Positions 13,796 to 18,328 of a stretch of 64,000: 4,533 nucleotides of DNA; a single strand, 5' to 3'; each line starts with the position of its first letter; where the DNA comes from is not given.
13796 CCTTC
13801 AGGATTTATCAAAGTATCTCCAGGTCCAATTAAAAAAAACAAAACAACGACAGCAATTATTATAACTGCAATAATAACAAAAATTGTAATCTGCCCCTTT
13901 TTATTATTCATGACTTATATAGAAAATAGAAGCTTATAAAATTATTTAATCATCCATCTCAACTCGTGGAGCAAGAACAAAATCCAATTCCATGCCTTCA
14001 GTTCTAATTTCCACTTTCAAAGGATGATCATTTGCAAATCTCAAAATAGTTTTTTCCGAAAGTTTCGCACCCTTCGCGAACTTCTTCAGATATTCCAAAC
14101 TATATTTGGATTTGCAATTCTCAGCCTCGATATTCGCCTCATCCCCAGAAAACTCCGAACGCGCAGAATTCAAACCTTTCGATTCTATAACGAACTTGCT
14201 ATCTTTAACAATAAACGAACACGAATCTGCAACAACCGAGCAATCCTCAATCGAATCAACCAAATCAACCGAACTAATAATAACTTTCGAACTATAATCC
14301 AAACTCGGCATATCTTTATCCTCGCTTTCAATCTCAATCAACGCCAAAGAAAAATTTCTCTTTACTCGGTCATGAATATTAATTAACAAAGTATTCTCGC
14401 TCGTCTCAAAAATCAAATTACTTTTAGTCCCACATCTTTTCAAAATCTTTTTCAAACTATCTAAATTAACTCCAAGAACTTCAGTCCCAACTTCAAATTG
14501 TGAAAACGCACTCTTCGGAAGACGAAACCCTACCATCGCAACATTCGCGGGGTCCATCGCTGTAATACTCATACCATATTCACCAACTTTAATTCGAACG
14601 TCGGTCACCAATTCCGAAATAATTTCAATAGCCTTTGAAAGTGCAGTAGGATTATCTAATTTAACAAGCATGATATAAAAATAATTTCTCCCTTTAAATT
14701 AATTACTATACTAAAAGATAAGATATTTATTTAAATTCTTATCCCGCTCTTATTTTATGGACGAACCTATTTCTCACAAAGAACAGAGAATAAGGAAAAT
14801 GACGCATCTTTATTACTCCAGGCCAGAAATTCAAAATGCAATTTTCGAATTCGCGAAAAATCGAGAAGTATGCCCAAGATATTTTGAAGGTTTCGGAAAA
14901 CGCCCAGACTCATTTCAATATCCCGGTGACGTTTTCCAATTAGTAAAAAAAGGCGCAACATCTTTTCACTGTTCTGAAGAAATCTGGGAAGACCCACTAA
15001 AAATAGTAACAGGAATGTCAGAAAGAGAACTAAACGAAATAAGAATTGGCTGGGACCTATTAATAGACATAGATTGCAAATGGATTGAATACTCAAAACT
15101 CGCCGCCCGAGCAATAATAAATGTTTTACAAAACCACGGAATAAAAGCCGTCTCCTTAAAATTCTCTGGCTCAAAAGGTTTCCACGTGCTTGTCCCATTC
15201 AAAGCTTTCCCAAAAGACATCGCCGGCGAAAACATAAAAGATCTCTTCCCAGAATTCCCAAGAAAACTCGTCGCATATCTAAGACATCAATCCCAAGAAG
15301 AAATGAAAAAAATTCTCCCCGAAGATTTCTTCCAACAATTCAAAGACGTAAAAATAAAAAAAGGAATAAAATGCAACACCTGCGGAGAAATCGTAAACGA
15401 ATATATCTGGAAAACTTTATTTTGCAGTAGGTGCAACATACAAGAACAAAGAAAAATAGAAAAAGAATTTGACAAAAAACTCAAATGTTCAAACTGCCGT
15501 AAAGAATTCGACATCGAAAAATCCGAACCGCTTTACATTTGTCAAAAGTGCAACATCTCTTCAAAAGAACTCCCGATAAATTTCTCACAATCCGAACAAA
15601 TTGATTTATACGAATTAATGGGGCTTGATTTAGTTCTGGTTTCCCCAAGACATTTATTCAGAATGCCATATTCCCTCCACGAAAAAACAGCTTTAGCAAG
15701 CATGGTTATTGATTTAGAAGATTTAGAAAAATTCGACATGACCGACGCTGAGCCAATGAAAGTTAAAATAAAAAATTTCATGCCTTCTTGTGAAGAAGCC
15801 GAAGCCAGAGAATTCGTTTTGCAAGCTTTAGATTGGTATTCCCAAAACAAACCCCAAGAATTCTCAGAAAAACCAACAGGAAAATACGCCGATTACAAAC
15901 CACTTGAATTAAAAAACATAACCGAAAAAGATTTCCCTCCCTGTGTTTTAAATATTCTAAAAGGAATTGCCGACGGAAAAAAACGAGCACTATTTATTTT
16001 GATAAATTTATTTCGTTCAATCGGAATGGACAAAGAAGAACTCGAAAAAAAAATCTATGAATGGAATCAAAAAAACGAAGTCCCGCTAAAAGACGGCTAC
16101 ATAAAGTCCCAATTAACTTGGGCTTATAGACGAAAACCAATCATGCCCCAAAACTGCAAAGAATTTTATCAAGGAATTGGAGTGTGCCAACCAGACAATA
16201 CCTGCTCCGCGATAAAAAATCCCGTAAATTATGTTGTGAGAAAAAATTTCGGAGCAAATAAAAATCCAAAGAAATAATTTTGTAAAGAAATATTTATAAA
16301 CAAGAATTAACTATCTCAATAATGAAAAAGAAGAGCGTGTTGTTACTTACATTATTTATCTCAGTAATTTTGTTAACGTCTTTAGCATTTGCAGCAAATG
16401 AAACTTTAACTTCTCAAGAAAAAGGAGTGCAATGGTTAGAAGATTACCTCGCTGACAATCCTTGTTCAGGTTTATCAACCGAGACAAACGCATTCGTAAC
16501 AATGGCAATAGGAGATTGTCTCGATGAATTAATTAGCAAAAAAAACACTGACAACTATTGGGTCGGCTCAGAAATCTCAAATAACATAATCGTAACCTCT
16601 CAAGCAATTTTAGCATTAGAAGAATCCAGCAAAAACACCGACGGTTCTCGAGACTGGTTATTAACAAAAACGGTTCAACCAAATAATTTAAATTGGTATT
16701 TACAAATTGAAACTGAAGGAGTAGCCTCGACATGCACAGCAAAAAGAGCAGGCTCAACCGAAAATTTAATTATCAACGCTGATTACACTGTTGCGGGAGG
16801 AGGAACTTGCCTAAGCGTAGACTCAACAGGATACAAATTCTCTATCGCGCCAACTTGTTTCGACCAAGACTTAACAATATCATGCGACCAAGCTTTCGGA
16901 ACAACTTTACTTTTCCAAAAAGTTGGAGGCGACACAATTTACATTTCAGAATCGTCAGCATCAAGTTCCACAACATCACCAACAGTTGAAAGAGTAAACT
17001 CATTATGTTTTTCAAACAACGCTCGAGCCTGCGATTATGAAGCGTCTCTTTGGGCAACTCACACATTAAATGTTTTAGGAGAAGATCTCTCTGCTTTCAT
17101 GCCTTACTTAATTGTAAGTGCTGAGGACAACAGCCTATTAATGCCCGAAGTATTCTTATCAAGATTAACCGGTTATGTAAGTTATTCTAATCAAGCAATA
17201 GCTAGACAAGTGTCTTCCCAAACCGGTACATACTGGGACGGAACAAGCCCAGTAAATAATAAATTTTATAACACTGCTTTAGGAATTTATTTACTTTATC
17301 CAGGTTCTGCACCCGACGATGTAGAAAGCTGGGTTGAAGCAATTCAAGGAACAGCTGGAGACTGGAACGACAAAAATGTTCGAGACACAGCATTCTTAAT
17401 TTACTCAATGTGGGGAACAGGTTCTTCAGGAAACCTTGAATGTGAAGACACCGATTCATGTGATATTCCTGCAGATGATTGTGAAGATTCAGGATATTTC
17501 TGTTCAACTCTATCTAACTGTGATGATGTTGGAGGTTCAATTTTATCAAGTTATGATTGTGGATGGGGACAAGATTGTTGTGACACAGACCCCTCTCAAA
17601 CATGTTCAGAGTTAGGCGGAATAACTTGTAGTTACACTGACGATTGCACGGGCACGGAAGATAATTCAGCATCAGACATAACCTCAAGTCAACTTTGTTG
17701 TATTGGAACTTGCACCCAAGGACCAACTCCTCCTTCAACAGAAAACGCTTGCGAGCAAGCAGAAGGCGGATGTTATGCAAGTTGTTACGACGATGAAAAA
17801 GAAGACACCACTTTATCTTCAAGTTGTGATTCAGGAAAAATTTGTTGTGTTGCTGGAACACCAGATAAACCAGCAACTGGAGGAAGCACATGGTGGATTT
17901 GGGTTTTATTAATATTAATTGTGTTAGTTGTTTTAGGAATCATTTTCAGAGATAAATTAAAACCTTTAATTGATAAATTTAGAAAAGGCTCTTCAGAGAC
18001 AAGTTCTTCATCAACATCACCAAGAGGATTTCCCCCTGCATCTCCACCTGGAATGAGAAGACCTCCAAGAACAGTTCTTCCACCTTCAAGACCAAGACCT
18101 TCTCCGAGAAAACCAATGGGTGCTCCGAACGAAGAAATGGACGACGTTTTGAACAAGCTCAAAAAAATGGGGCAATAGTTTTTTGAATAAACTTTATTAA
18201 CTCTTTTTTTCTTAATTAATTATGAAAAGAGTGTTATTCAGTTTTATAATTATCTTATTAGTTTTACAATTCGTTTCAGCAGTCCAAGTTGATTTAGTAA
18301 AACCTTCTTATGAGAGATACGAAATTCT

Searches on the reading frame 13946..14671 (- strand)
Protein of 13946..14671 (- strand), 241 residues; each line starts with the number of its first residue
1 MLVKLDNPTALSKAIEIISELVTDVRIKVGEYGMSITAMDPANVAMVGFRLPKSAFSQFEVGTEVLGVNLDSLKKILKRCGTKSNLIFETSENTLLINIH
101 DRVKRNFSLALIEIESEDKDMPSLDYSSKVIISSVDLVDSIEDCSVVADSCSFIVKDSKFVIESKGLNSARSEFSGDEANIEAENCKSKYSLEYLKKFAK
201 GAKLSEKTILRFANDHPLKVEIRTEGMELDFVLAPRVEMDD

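Call 38: search_protein_families(library=pfam, proteins=[window:13946-14671:-], max_evalue=0.01)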
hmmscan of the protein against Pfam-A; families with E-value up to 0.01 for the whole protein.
window:13946-14671:- (241 aa): 3 families
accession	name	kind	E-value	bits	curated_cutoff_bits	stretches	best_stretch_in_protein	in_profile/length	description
PF00705.23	PCNA_N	-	1.6e-15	57.4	20.3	1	3-116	4-123/127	Proliferating cell nuclear antigen, N-terminal domain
PF02747.20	PCNA_C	-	3.8e-07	30.8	23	1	122-235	3-126/128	Proliferating cell nuclear antigen, C-terminal domain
PF02144.21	Rad1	-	7.4e-05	22.4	24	1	5-214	6-247/257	Repair protein Rad1/Rec1/Rad17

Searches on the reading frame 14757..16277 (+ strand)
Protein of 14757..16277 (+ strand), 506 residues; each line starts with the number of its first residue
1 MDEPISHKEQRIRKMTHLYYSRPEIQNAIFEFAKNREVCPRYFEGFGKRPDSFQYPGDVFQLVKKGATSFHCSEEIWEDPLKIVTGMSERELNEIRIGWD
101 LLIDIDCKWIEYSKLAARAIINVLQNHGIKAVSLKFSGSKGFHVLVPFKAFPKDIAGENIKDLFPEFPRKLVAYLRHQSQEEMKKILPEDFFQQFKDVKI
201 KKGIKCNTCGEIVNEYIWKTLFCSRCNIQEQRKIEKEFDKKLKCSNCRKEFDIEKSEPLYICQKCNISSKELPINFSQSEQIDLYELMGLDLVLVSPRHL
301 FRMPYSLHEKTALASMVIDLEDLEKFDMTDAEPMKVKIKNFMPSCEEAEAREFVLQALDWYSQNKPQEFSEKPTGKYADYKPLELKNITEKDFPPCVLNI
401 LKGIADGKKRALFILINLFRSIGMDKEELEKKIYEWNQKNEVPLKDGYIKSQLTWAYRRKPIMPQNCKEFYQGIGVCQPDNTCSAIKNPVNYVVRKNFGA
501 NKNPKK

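Call 38: search_protein_families(library=pfam, proteins=[window:14757-16277:+], max_evalue=0.01)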
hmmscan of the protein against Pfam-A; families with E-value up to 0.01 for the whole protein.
window:14757-16277:+ (506 aa): 5 families
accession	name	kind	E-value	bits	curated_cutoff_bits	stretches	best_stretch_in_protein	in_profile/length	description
PF01896.25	DNA_primase_S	-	3.1e-08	34.6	26.8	1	110-316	21-159/163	DNA primase small subunit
PF21686.3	LigD_Prim-Pol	-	0.00019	21.5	27.4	1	112-152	117-156/254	LigD, primase-polymerase domain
PF03107.22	C1_2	-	0.0023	18.6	26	0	238-267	14-41/48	C1 domain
PF12760.12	Zn_ribbon_IS1595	-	0.0051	17.2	25.4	1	208-249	5-45/46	Transposase zinc-ribbon domain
PF04104.19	DNA_primase_lrg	-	0.0099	15.7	22.4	1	342-429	59-147/266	Eukaryotic and archaeal DNA primase, large subunit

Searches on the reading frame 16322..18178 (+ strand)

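Call 38: search_protein_families(library=pfam, proteins=[window:16322-18178:+], max_evalue=0.01)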
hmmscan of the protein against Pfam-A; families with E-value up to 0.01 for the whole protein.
window:16322-18178:+ (618 aa): 1 family
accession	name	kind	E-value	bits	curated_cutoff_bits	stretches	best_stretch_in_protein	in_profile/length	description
PF16982.10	Flp1_like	-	0.00016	21.5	33.5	1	528-552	14-38/49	Putative Flagellin, Flp1-like, domain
